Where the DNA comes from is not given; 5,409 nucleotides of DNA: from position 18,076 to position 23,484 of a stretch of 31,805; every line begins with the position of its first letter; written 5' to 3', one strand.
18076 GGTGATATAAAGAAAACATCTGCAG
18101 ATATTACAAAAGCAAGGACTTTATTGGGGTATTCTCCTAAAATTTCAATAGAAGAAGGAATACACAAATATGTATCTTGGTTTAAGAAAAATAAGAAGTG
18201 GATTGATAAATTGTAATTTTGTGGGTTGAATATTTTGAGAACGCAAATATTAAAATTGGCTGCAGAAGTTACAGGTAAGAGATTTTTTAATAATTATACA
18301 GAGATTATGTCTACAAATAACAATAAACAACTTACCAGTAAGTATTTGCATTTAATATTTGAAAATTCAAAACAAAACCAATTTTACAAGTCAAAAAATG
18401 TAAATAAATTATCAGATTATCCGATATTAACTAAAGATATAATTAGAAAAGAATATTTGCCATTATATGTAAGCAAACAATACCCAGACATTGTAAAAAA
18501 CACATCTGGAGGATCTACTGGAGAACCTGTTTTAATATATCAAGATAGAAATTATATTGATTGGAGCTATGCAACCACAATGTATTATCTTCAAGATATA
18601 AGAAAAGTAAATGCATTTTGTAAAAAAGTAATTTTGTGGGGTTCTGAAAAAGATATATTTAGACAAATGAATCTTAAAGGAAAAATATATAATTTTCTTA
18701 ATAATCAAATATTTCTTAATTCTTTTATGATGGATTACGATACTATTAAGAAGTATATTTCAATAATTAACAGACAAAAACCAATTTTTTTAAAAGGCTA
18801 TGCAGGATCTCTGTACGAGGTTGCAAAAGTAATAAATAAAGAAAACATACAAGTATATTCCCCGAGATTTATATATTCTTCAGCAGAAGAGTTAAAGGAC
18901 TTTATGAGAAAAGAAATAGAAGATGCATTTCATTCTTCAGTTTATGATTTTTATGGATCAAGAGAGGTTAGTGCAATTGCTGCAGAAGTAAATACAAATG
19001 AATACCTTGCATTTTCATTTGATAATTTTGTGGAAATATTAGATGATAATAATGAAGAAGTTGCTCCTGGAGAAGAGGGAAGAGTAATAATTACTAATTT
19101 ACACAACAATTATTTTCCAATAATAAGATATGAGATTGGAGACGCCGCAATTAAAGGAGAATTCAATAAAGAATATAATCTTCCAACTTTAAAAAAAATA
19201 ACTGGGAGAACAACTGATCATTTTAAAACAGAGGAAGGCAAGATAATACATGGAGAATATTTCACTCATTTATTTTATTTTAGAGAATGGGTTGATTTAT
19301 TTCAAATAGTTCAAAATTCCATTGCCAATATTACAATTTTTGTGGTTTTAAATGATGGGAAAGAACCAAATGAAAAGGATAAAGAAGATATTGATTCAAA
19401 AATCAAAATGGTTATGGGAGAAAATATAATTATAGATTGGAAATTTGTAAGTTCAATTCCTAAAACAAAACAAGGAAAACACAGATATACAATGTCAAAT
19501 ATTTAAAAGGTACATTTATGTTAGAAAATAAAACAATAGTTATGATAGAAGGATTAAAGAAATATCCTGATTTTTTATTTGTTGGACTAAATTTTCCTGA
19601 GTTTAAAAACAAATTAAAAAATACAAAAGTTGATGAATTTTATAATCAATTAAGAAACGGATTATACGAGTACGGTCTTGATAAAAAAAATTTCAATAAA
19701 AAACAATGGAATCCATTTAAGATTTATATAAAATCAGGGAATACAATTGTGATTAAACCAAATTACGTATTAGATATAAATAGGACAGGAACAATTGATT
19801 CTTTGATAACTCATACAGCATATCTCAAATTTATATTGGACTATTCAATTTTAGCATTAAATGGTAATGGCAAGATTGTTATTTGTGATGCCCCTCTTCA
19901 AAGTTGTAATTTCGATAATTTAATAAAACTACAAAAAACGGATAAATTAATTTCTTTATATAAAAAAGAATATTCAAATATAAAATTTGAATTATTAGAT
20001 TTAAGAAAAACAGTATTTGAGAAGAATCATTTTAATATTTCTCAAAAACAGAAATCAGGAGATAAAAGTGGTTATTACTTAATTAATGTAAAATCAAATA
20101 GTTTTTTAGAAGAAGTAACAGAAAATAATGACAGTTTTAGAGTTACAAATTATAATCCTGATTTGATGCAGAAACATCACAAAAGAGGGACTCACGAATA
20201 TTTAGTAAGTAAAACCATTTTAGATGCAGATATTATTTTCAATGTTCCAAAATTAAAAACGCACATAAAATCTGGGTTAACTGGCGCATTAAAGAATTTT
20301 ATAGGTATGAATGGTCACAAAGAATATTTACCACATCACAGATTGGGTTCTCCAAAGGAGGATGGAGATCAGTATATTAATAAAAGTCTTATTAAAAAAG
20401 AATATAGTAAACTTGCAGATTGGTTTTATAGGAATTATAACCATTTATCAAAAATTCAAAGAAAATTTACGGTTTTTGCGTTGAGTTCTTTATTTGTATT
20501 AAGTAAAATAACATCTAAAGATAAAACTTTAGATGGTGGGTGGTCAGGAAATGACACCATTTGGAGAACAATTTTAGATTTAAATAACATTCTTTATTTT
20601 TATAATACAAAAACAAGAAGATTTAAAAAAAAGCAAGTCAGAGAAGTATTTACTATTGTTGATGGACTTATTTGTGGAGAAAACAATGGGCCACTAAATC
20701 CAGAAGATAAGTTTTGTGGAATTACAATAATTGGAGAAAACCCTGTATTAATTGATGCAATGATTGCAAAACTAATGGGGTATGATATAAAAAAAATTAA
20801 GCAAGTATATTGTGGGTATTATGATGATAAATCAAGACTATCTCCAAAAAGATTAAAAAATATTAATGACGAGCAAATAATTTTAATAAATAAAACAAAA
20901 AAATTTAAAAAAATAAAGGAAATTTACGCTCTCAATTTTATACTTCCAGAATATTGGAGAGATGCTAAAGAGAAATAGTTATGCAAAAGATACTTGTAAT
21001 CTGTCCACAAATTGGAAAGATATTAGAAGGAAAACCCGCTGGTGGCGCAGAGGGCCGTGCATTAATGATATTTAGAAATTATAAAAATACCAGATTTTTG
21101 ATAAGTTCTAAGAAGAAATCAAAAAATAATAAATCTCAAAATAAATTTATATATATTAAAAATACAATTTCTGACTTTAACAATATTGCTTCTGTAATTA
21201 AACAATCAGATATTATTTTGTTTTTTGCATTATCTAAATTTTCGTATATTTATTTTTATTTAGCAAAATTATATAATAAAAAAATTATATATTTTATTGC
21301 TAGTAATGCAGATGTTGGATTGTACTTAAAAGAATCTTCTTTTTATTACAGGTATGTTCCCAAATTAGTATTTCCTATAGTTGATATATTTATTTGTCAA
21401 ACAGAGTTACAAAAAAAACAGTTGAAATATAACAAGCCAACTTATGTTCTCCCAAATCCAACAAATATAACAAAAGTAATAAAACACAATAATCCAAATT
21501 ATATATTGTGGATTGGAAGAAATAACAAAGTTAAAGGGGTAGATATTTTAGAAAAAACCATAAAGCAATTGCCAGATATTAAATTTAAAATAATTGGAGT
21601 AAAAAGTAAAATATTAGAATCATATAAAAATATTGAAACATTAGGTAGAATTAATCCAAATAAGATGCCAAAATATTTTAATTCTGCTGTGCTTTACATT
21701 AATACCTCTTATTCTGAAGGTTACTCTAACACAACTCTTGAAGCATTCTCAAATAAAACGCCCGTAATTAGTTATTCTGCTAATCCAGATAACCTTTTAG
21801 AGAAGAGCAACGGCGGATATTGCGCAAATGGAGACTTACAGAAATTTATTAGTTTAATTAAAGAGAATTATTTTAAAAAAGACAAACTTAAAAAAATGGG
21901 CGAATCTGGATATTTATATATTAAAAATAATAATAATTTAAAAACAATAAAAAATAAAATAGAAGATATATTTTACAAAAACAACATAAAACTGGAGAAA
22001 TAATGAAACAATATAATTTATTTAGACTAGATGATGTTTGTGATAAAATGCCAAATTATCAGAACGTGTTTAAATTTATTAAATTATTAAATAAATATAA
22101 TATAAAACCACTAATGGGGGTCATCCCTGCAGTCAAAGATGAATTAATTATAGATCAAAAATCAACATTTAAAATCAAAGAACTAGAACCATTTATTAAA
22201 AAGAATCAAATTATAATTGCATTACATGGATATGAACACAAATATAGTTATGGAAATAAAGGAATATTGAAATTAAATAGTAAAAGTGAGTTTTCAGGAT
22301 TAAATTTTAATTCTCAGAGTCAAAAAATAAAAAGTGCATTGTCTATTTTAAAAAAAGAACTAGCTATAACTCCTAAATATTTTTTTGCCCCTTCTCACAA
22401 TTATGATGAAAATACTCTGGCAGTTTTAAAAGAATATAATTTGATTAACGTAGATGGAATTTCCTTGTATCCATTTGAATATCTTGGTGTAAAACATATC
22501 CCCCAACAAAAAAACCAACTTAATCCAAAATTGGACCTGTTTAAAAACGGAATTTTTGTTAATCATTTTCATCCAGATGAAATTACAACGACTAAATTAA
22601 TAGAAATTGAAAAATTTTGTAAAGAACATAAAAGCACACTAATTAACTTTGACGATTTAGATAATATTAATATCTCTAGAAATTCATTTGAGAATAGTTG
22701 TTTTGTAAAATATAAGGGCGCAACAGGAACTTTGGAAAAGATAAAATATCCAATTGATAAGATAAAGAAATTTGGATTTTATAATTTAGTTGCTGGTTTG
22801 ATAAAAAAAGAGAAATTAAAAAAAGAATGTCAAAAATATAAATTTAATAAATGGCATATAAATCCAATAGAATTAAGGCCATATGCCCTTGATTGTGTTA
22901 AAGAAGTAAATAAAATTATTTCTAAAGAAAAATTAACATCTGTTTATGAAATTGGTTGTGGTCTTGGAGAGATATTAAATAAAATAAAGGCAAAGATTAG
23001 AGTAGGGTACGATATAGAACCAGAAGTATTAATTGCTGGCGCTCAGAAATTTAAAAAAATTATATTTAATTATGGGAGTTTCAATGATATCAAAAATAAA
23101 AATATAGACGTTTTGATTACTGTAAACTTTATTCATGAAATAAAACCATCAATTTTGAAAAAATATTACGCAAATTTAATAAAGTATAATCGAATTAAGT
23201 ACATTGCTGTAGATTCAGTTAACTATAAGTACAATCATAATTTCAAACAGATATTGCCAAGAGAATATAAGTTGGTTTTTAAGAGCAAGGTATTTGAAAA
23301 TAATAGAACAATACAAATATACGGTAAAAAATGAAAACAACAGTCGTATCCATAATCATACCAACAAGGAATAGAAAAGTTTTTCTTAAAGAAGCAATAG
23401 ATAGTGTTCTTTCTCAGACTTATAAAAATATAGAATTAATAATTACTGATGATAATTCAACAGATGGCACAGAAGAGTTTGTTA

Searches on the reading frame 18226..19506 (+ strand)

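Call 6: search_protein_families(library=pfam, proteins=[window:18226-19506:+], max_evalue=0.01)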
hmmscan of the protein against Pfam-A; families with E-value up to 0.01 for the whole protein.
window:18226-19506:+ (426 aa): 2 families
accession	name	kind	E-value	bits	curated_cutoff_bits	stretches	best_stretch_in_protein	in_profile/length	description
PF00501.34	AMP-binding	-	0.001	18.4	29.9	1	206-290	281-375/384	AMP-binding enzyme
PF13193.12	AMP-binding_C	-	0.0053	18.1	24.5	0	370-418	30-76/76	AMP-binding enzyme C-terminal domain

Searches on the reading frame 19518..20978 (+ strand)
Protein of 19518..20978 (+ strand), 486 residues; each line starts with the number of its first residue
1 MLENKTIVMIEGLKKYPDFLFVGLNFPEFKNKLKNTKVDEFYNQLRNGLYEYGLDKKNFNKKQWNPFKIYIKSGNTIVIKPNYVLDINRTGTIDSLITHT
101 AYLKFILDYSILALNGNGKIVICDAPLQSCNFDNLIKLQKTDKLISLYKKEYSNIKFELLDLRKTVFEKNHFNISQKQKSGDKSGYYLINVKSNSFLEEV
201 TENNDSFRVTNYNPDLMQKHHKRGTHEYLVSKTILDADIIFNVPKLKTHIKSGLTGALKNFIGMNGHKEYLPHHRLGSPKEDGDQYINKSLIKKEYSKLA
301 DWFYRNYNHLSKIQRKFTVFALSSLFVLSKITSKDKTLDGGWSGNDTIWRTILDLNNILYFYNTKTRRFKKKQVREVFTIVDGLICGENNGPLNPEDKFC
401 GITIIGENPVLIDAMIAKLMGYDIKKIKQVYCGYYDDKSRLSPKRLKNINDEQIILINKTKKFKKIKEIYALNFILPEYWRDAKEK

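Call 6: search_protein_families(library=pfam, proteins=[window:19518-20978:+], max_evalue=0.01)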
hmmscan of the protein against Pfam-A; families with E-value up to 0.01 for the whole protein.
window:19518-20978:+ (486 aa): 1 family
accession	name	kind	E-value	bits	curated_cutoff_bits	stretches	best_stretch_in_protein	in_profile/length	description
PF04015.17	DUF362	-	1.7e-20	74.3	24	1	208-417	69-199/200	Domain of unknown function (DUF362)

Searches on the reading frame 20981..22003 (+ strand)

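Call 6: search_protein_families(library=pfam, proteins=[window:20981-22003:+], max_evalue=0.01)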
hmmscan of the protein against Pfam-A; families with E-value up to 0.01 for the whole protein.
window:20981-22003:+ (340 aa): 3 families
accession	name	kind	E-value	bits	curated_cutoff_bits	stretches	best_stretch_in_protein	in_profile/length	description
PF13692.12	Glyco_trans_1_4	-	1.1e-14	55.3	27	1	173-293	2-136/142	Glycosyl transferases group 1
PF00534.26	Glycos_transf_1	-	1.4e-13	51.1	26.4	1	165-310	8-169/172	Glycosyl transferases group 1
PF13524.12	Glyco_trans_1_2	-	4.8e-06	27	25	1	190-315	6-130/144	Glycosyl transferase-like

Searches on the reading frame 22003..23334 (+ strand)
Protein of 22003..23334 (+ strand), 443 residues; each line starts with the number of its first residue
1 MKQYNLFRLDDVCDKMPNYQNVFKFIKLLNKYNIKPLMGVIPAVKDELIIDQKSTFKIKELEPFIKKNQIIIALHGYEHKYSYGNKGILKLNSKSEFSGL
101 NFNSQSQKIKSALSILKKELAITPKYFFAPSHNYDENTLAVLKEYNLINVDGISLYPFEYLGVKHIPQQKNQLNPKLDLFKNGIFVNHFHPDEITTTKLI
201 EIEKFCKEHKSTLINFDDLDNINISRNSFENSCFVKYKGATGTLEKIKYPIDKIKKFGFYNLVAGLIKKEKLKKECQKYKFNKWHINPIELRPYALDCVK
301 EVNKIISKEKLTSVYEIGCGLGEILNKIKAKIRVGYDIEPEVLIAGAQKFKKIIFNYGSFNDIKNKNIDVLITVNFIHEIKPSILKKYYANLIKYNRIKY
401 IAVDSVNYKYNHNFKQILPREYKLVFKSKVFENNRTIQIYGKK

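Call 6: search_protein_families(library=pfam, proteins=[window:22003-23334:+], max_evalue=0.01)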
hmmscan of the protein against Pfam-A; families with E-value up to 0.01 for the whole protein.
window:22003-23334:+ (443 aa): 5 families
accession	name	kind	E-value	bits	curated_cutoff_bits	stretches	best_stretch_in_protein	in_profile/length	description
PF10096.14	DUF2334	-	7.3e-30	104.5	26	1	6-201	3-198/203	Uncharacterized protein conserved in bacteria (DUF2334)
PF01522.26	Polysacc_deac_1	-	9.6e-05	22.8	23.1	1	15-147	15-121/124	Polysaccharide deacetylase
PF13847.12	Methyltransf_31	-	0.0012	18.9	27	1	309-381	2-88/145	Methyltransferase domain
PF08242.18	Methyltransf_12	-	0.0036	18.5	30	1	316-380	2-78/98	Methyltransferase domain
PF13649.12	Methyltransf_25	-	0.0046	18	27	1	314-392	1-89/97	Methyltransferase domain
